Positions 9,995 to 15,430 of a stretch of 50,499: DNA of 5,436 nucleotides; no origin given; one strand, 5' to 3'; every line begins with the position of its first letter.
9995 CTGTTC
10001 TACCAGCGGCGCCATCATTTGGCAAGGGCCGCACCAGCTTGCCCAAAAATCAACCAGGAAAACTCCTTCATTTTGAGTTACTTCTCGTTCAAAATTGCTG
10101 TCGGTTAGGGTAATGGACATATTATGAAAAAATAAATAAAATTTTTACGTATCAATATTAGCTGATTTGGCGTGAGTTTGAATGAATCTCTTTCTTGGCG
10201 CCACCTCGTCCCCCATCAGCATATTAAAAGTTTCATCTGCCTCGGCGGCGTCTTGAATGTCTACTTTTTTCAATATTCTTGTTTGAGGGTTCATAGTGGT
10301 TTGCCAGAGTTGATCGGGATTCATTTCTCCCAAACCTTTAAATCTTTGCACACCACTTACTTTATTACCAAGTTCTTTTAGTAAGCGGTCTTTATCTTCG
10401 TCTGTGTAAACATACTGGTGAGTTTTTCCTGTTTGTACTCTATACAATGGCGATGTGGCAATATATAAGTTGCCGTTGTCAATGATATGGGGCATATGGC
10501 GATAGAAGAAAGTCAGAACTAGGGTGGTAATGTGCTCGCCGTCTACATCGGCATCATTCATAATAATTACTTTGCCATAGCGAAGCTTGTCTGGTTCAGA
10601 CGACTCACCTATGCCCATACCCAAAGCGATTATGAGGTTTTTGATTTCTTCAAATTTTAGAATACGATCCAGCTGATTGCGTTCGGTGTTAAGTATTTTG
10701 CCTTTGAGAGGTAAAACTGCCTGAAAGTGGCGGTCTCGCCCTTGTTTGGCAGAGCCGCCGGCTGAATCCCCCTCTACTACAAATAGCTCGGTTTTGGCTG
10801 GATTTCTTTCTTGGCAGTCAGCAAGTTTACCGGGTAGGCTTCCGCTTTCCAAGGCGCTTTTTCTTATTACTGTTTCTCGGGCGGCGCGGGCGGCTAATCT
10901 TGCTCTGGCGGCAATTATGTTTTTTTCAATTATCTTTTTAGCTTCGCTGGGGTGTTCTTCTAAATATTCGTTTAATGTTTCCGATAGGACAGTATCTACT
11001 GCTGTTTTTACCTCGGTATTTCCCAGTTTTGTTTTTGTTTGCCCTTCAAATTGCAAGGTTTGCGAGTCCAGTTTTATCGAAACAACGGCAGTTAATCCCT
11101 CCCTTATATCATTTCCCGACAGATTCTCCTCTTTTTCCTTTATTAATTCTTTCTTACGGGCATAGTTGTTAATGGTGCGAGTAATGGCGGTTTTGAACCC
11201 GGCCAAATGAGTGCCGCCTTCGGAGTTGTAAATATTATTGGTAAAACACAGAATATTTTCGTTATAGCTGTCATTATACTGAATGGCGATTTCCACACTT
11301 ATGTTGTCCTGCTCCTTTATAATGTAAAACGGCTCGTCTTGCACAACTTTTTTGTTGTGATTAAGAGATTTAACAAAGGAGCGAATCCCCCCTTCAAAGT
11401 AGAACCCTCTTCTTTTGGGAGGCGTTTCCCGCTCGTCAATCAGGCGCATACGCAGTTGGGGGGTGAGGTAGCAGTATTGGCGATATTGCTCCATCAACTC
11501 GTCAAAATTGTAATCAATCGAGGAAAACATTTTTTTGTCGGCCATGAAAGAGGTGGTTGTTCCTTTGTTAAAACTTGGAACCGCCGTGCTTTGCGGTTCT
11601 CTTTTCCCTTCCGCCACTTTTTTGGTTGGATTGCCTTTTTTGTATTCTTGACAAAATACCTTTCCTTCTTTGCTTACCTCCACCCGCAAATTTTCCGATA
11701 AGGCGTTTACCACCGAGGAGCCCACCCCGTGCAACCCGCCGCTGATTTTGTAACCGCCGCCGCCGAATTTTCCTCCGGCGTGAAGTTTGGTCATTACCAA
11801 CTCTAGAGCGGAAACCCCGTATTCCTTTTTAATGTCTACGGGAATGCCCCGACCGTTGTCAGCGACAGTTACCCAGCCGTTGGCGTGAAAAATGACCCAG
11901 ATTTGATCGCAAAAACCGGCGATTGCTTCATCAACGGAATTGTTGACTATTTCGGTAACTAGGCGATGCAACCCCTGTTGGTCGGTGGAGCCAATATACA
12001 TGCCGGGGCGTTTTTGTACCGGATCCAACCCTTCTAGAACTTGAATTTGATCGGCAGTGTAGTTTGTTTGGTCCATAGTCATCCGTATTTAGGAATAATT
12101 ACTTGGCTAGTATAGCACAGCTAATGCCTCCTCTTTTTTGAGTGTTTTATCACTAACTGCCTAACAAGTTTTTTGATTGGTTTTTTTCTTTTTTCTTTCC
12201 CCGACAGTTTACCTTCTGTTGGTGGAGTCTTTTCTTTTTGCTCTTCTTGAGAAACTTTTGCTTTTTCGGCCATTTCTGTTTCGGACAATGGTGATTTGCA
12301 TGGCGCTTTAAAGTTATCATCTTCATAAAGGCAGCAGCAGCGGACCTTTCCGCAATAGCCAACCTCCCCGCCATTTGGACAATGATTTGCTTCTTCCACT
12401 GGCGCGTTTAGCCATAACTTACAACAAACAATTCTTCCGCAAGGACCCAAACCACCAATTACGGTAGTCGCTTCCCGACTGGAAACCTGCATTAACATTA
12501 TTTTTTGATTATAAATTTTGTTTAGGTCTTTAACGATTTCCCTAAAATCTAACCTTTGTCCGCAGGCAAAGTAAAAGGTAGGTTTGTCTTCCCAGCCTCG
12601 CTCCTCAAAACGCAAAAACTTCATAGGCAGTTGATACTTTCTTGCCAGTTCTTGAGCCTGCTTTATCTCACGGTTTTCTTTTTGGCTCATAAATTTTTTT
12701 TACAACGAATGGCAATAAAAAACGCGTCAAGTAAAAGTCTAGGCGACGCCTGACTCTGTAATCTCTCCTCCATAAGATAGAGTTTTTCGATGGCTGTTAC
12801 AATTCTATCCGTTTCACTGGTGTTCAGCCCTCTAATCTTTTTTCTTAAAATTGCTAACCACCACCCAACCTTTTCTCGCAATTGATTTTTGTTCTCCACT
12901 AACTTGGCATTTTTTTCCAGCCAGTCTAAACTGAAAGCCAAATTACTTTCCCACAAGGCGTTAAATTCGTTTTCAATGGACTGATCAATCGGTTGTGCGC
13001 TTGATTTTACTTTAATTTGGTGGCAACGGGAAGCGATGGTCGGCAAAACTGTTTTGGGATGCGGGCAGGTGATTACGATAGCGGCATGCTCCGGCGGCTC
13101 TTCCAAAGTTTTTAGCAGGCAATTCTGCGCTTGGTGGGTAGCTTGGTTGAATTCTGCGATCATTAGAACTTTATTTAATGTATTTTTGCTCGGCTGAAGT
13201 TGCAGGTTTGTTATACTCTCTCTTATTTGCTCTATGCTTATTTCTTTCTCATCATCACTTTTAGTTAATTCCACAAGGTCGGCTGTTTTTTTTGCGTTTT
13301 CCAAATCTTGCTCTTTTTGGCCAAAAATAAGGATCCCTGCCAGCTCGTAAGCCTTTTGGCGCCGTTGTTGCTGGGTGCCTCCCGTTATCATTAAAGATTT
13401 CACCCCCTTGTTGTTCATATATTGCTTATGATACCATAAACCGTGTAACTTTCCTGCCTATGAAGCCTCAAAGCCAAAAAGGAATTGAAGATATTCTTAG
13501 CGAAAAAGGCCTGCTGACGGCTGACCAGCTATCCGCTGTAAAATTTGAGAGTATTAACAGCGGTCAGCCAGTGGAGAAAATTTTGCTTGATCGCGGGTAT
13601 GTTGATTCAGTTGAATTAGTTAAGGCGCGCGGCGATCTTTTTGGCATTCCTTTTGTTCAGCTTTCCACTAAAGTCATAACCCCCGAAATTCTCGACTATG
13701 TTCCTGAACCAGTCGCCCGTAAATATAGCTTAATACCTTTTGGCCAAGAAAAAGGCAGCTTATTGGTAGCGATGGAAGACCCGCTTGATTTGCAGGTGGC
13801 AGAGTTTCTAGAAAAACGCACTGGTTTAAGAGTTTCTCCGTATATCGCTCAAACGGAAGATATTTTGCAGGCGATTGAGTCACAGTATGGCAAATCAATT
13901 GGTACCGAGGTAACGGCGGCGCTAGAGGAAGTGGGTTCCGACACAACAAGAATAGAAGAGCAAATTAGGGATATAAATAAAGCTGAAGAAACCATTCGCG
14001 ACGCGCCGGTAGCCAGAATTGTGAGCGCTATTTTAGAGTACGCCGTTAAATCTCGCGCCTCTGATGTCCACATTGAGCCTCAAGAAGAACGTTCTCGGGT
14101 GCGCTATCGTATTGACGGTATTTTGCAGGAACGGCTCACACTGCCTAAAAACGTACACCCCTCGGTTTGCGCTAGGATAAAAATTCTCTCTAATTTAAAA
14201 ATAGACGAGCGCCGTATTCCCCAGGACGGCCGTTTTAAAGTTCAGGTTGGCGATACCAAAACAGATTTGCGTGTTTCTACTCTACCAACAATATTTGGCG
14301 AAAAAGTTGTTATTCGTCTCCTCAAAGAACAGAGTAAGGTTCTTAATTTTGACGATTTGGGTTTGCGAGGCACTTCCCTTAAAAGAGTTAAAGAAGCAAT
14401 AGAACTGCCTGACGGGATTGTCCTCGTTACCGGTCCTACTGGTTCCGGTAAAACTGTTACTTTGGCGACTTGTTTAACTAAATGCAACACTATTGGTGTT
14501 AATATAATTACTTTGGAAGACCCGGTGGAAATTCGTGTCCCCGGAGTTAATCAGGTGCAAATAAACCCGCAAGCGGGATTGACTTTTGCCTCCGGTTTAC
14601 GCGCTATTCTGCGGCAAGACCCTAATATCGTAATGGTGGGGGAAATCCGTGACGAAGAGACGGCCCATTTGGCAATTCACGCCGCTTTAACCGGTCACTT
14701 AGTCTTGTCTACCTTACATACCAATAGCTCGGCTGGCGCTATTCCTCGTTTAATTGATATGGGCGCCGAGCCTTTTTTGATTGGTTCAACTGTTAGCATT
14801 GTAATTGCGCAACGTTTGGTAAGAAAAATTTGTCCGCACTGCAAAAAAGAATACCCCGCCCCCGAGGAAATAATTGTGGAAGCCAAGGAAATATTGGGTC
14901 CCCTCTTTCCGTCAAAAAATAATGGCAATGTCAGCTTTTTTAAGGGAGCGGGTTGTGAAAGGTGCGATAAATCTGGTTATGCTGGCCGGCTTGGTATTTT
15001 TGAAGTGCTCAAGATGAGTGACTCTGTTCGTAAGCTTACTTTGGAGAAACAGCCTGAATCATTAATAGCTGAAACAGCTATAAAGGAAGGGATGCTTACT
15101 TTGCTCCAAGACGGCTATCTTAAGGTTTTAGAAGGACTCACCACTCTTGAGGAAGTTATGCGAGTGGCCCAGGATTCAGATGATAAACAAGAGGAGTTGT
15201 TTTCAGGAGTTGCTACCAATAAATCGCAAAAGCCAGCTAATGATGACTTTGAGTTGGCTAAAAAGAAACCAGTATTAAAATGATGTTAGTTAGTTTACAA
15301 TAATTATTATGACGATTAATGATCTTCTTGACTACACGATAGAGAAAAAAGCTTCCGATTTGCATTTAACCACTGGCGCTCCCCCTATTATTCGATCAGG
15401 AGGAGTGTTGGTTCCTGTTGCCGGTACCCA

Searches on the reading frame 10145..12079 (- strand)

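Call 92: search_protein_families(library=pfam, proteins=[window:10145-12079:-], max_evalue=0.00001)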
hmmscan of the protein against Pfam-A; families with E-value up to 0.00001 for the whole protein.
window:10145-12079:- (644 aa): 4 families
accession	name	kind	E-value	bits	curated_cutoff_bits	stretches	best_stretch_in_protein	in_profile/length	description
PF00204.31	DNA_gyraseB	-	3.1e-61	206.3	27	1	231-402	1-172/173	DNA gyrase B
PF00986.26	DNA_gyraseB_C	-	5.1e-30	103.9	29.8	1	576-634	5-63/63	DNA gyrase B subunit, carboxyl terminus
PF01751.28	Toprim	-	1.2e-16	61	23.1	1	431-531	1-82/96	Toprim domain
PF02518.31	HATPase_c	-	5.4e-15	56.2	26.4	1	33-140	2-101/111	Histidine kinase-, DNA gyrase B-, and HSP90-like ATPase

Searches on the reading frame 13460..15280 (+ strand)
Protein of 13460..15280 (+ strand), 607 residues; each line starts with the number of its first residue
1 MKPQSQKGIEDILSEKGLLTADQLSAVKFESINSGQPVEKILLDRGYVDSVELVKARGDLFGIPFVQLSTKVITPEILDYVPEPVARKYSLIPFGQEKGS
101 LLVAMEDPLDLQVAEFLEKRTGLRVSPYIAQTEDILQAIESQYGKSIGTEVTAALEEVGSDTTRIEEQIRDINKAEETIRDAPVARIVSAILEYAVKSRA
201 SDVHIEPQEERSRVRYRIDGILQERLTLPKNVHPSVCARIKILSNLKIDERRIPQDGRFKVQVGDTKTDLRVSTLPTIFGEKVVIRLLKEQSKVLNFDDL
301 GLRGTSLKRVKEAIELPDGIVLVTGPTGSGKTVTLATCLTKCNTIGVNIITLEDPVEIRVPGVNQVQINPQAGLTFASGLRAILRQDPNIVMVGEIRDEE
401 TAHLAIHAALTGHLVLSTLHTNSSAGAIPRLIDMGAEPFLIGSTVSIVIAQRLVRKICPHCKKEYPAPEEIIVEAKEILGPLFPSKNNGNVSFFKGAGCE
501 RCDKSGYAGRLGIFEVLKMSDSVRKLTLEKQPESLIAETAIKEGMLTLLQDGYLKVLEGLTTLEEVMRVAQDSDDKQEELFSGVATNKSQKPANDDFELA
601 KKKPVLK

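Call 11: search_protein_families(library=pfam, proteins=[window:13460-15280:+], max_evalue=0.001)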
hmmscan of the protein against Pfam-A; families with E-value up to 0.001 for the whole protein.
window:13460-15280:+ (607 aa): 3 families
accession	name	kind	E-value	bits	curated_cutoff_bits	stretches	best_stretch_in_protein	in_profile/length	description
PF00437.27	T2SSE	-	9.1e-132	439.6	24.9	1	180-568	4-370/370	Type II/IV secretion system protein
PF05157.20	MshEN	-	1.3e-20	73.6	23.1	1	61-145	1-86/90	MshEN domain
PF13191.12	AAA_16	-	0.00071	20.5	32.6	0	309-346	11-52/167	AAA ATPase domain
